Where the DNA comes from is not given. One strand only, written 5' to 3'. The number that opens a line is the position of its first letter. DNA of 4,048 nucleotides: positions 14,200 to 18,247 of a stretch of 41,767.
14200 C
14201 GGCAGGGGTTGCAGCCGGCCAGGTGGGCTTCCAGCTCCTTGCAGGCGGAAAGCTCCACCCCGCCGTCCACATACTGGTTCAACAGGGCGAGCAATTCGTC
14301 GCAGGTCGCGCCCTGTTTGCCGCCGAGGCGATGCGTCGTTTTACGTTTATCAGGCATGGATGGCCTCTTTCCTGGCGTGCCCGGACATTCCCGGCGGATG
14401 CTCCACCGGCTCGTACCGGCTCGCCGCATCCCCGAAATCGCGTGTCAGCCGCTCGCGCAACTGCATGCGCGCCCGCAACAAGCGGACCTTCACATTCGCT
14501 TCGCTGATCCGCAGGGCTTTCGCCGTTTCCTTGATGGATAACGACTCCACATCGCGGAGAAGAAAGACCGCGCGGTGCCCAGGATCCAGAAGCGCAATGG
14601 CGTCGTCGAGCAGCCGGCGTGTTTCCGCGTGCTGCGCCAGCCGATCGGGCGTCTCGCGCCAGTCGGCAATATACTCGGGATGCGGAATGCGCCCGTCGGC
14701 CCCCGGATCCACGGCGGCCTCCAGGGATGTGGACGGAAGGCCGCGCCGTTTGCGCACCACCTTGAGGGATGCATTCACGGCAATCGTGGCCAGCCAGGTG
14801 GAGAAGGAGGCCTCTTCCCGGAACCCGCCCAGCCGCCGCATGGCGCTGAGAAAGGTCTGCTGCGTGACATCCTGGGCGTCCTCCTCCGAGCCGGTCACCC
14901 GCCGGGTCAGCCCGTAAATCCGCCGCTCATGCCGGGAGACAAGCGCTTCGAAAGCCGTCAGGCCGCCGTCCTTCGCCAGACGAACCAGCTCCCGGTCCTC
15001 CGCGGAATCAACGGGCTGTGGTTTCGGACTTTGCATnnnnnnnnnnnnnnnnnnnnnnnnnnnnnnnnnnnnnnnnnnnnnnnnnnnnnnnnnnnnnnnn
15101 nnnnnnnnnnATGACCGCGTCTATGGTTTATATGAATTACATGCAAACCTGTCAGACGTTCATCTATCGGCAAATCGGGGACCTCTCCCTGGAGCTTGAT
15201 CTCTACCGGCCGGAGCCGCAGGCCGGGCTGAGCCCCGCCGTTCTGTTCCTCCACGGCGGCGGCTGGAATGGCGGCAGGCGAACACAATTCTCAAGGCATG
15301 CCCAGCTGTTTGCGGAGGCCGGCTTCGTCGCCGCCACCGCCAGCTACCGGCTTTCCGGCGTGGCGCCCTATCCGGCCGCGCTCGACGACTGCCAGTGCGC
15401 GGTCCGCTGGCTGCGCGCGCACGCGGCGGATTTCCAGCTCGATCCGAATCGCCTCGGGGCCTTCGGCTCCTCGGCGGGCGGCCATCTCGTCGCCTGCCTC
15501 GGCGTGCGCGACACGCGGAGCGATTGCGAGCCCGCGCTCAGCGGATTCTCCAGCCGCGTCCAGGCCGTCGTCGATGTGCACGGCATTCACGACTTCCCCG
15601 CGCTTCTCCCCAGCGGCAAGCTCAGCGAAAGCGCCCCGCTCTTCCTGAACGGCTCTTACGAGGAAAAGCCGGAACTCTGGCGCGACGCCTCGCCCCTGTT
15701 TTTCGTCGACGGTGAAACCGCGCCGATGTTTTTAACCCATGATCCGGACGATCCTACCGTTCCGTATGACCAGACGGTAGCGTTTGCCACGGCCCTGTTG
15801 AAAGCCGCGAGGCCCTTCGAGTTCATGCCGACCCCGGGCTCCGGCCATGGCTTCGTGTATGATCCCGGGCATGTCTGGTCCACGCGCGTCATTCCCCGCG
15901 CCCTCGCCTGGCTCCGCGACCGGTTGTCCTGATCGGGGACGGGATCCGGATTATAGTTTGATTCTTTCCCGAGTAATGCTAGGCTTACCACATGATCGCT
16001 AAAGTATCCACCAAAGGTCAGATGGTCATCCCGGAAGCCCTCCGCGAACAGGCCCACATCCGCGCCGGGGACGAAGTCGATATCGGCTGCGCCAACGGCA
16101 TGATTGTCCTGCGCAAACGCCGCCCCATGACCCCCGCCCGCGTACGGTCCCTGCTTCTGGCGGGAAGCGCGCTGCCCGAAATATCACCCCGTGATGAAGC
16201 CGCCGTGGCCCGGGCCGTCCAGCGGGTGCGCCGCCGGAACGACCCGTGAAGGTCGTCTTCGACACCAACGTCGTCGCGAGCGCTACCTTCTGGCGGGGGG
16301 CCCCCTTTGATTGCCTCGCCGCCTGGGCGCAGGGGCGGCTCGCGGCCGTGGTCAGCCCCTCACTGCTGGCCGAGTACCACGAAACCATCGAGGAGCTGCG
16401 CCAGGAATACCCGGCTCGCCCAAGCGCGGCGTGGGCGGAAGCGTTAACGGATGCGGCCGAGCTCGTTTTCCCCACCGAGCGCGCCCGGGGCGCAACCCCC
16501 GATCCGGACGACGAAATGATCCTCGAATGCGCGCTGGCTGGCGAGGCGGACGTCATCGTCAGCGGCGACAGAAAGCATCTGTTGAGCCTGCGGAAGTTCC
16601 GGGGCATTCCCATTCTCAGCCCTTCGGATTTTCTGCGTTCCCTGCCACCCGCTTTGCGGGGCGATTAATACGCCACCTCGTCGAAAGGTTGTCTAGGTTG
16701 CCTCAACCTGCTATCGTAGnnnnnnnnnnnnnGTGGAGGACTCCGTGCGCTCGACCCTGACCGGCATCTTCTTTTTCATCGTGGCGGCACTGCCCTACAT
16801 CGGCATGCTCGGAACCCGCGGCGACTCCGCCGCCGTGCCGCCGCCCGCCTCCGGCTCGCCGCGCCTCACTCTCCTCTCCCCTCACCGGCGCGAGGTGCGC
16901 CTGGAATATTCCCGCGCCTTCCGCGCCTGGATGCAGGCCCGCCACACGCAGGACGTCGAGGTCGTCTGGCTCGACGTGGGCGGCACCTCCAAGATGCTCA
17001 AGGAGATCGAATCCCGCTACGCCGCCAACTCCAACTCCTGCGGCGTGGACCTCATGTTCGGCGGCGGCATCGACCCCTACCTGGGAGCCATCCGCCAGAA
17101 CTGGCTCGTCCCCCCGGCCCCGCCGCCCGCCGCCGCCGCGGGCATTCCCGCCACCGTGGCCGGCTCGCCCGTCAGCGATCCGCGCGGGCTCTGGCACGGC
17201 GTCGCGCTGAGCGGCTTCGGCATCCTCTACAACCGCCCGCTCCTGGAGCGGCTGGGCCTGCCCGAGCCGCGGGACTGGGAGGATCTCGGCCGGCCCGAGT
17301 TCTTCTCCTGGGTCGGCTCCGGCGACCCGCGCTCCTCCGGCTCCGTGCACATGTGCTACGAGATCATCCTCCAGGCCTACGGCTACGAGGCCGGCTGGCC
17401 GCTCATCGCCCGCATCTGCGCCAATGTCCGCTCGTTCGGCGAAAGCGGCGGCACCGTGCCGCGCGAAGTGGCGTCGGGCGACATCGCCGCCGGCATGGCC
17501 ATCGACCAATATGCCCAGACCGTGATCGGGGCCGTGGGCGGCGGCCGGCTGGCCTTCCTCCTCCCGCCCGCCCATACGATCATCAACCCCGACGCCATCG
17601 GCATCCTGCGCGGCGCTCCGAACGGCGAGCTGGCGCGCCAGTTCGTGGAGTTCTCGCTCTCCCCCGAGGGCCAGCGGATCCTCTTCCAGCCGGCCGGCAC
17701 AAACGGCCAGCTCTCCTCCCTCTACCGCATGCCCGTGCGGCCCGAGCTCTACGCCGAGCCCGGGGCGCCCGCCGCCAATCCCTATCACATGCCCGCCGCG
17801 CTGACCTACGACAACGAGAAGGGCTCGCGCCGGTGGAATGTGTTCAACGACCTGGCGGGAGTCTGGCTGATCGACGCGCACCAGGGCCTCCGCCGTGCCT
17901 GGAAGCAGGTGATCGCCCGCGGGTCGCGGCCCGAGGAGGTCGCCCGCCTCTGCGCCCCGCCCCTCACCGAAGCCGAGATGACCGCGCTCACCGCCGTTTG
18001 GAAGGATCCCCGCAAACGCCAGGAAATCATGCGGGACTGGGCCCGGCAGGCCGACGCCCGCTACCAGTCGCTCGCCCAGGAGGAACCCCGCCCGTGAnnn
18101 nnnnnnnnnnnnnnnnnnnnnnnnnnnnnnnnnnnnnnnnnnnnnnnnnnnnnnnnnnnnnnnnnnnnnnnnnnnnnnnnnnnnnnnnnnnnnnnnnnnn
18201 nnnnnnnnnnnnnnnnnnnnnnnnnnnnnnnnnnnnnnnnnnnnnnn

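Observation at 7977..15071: RsrA-like thiol/zinc anti-sigma and ECF sigma pair apparently dedicated to an RND efflux pump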

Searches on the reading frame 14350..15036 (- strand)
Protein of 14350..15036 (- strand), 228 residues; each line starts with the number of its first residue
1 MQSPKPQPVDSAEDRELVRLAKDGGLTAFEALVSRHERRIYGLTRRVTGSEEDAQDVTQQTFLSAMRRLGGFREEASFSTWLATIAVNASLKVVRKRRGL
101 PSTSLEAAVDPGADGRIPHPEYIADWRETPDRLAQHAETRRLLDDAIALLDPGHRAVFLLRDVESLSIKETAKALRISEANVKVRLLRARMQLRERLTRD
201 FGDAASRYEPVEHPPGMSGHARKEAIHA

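Call 3: search_protein_families(library=pfam, proteins=[window:14350-15036:-], max_evalue=0.01)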
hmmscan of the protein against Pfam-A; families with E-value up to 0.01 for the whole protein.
window:14350-15036:- (228 aa): 5 families
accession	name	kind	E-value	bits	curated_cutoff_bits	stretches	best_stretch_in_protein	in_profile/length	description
PF04542.20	Sigma70_r2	-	2.2e-17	63.1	24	1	32-98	1-69/71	Sigma-70 region 2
PF08281.18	Sigma70_r4_2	-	2.4e-14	53.1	25.7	1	141-193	2-54/54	Sigma-70, region 4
PF04545.22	Sigma70_r4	-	5.6e-09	35.8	24.1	1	146-195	1-50/50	Sigma-70, region 4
PF07638.17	Sigma70_ECF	-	0.0035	17.7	21.1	1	141-197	124-183/185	ECF sigma factor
PF22233.2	PhyR_sigma-like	-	0.0091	16.2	27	0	150-184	4-38/50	Response regulator PhyR, sigma-like domain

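Call 4: search_protein_families(library=ncbifam, proteins=[window:14350-15036:-], max_evalue=0.01)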
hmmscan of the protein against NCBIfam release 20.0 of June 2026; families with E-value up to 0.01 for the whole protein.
window:14350-15036:- (228 aa): 93 families (the best 25 are shown)
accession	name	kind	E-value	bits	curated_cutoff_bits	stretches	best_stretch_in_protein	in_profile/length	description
NF008888.0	PRK11922.1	equivalog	2.3e-49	168.1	204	1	5-205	8-204/231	RNA polymerase sigma factor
NF007225.0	PRK09643.1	equivalog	1.5e-34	119.5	190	1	7-199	7-184/204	RNA polymerase sigma factor SigM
NF009166.1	PRK12513.1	equivalog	1.6e-33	116.1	206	1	10-198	5-187/193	RNA polymerase sigma factor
TIGR02937.1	sigma70-ECF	superfamily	1.1e-32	112.9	42.9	1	28-197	2-165/165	sigma-70 family RNA polymerase sigma factor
NF006089.0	PRK08241.1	subfamily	1.4e-28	100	240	1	17-199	12-206/343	RNA polymerase subunit sigma-70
NF007223.0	PRK09641.1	equivalog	1.6e-28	99.8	209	1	16-198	7-185/187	RNA polymerase sigma factor SigW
NF004113.0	PRK05602.1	equivalog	3.5e-27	95.4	208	1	6-202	24-206/211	RNA polymerase sigma factor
TIGR02948.1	SigW_bacill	equivalog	4e-26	92.2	243.1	1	15-198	6-185/187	RNA polymerase sigma factor SigW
TIGR02960.1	SigX5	hypoth_equivalog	5.9e-24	84.8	264.75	1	27-205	5-198/322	RNA polymerase sigma-70 factor, TIGR02960 family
TIGR02939.1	RpoE_Sigma70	equivalog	6.9e-24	84.9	236.15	1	12-197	5-186/190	RNA polymerase sigma factor RpoE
NF007216.0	PRK09638.1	equivalog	3.2e-23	82.4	194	1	12-199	3-176/180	RNA polymerase sigma factor SigY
NF009171.0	PRK12518.1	equivalog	3.7e-23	82.3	208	1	11-198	11-185/191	RNA polymerase sigma factor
NF007229.0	PRK09647.1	equivalog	3.9e-23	82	265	1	26-202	43-207/220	RNA polymerase sigma factor SigE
NF058625.1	sigma_PG0214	equivalog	8.7e-23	80.9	130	1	27-199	4-163/170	GFO_1088 family ECF-type sigma factor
NF009168.0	PRK12515.1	subfamily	5.4e-22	78.2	236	1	11-199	6-181/189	RNA polymerase sigma factor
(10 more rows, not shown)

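Call 29: search_solved_structures(query=window:14350-15036:-, max_evalue=0.001)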
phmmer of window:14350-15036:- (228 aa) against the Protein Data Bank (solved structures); distinct sequences matched with E-value up to 0.001: 20.
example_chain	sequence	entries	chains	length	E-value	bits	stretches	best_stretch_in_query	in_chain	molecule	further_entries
8z6g_B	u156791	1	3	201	1.9e-19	73.5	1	12-196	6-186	RNA polymerase sigma factor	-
6in7_B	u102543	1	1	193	2e-19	73.5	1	12-195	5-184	RNA polymerase sigma-H factor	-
5wuq_A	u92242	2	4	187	1.2e-18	70.9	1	17-197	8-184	ECF RNA polymerase sigma factor SigW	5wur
9m9d_F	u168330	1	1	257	8.7e-18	68.1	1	26-211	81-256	ECF RNA polymerase sigma factor SigE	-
9m9e_F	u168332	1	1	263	9.4e-18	68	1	26-211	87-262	ECF RNA polymerase sigma factor SigE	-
9m98_F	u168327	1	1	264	9.5e-18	68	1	26-211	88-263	ECF RNA polymerase sigma factor SigE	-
7qh5_A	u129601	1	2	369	3.6e-16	62.8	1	17-208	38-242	RNA polymerase sigma factor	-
1or7_A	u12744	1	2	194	4.8e-15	59.2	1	13-194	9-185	RNA polymerase sigma-E factor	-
6jbq_F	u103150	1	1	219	7.1e-15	58.6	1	13-194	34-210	ECF RNA polymerase sigma-E factor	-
4cxf_A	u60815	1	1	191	1.6e-10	44.4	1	13-199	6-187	RNA POLYMERASE SIGMA FACTOR CNRH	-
2map_A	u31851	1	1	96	4.2e-10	43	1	13-92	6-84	RNA polymerase sigma factor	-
2mao_A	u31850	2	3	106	5e-10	42.8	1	13-92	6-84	RNA polymerase sigma factor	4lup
6dxo_A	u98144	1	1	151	5.8e-10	42.6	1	16-90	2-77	RNA polymerase ECF-subfamily sigma factor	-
5or5_A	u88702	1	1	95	4e-09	39.8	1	13-92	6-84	ECF RNA polymerase sigma-E factor,ECF RNA polymerase sigma factor SigW,ECF RNA polymerase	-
6jcy_F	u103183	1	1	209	7.5e-08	35.7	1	39-198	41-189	ECF RNA polymerase sigma factor SigH,ECF RNA polymerase sigma factor SigE,ECF RNA polymera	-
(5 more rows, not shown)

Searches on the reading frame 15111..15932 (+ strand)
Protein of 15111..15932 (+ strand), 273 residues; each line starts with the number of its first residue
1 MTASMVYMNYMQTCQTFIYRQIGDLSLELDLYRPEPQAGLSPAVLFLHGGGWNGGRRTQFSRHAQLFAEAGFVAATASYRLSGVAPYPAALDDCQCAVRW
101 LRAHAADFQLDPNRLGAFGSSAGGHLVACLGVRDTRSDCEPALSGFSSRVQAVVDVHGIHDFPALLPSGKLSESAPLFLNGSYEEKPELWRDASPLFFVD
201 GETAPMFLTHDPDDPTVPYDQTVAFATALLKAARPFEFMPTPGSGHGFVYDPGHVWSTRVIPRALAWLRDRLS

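Call 3: search_protein_families(library=pfam, proteins=[window:15111-15932:+], max_evalue=0.01)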
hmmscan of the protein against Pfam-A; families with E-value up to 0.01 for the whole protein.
window:15111-15932:+ (273 aa): 5 families
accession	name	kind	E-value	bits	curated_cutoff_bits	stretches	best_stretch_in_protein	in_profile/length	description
PF20434.5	BD-FAE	-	3.7e-48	164.3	26.8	1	29-229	1-215/215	BD-FAE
PF07859.19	Abhydrolase_3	-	6.4e-22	78.8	25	1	44-249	1-209/210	alpha/beta hydrolase fold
PF00326.27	Peptidase_S9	-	1.8e-15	57.5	22.6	1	91-251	45-192/213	Prolyl oligopeptidase family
PF00135.34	COesterase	-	2.9e-10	40.2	27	1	26-133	85-203/515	Carboxylesterase family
PF02129.25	Peptidase_S15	-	0.0035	17.5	23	0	26-163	4-146/262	X-Pro dipeptidyl-peptidase (S15 family)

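Call 4: search_protein_families(library=ncbifam, proteins=[window:15111-15932:+], max_evalue=0.01)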
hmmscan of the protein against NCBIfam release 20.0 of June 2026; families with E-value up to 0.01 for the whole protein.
window:15111-15932:+ (273 aa): 15 families
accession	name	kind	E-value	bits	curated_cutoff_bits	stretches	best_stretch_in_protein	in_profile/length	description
NF052354.1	EstLipQMycob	equivalog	6.3e-24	84.4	700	1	29-232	151-359/418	esterase LipQ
NF033149.0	CHL_hydrolase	equivalog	1.2e-21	77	500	1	28-143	62-177/310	chloramphenicol hydrolase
NF058653.1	LipP1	equivalog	3.5e-21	75.3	350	1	26-132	57-163/300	LipP1 family hormone-sensitive lipase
NF041902.1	pecacetest_PaeX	equivalog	1.7e-17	63.4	550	1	27-248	63-283/318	pectin acetylesterase PaeX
NF007547.0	PRK10162.1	equivalog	1e-14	54.2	389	1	11-140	58-186/321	acetyl esterase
NF058651.1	GESAG_HSLs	subfamily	8.7e-13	48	430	1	38-134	64-157/296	GESAG motif subfamily hormone-sensitive lipase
NF052620.1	AryltfaseLP1002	equivalog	1.6e-12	47.3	300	1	41-129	32-122/265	lp_1002 family arylesterase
NF042968.1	AcxylEst_AxeA1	equivalog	6.3e-12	44.5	700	1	4-269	13-265/459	acetylxylan esterase AxeA1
NF058665.1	HaHSL_fam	equivalog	1.2e-11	44.5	320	1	28-168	50-177/260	hormone-sensitive lipase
NF058649.1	GTSAG_HSLs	subfamily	3.5e-09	36.5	380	1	42-148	92-193/312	GTSAG motif subfamily hormone-sensitive lipase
NF041556.1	tannase_B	equivalog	2.4e-05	23.8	300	1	78-144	122-186/463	subtype B tannase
NF050058.1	e_dPHAscl_type1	hypoth_equivalog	2.8e-05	23.7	150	1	27-132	8-123/276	extracellular catalytic domain type 1 short-chain-length polyhydroxyalkanoate depolymerase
NF047920.1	lactonase_UilS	equivalog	7.3e-05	22.6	400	1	27-136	11-121/285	UilS family quorum-quenching N-acyl-homoserine lactonase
NF041555.1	tannase_A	equivalog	0.00011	21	550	1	59-132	149-220/619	subtype A tannase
NF058650.1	GCSAG_HSLs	subfamily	0.00094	18.8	410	1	46-128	90-168/314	GCSAG motif subfamily hormone-sensitive lipase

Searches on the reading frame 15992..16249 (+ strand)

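Call 30: search_protein_families(library=pfam, proteins=[window:15992-16249:+], max_evalue=0.001)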
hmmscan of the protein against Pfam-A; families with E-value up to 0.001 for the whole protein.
window:15992-16249:+ (85 aa): 1 family
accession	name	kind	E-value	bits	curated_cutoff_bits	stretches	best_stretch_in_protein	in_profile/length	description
PF04014.23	MazE_antitoxin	-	9e-09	35.6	24.7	1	2-45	1-45/48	Antidote-toxin recognition MazE, bacterial antitoxin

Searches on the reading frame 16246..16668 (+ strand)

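Call 30: search_protein_families(library=pfam, proteins=[window:16246-16668:+], max_evalue=0.001)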
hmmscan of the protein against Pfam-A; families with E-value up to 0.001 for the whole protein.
window:16246-16668:+ (140 aa): 1 family
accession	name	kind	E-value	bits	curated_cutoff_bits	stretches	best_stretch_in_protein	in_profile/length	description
PF13470.12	PIN_3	-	3.8e-19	70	27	1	2-110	1-115/115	PIN domain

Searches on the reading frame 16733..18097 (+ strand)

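Call 30: search_protein_families(library=pfam, proteins=[window:16733-18097:+], max_evalue=0.001)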
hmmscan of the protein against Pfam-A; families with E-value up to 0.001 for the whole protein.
window:16733-18097:+ (454 aa): 4 families
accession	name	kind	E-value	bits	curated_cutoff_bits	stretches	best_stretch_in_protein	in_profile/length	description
PF13343.11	SBP_bac_6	-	7.9e-18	65.2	24.6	1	142-317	45-211/245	Bacterial extracellular solute-binding protein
PF13531.11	SBP_bac_11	-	6.3e-13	49.5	25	1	178-317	92-221/227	Bacterial extracellular solute-binding protein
PF13416.11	SBP_bac_8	-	2.5e-09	37.8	27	1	216-323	153-258/279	Bacterial extracellular solute-binding protein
PF01547.30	SBP_bac_1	-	1.5e-06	28.9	26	0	246-314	225-306/307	Bacterial extracellular solute-binding protein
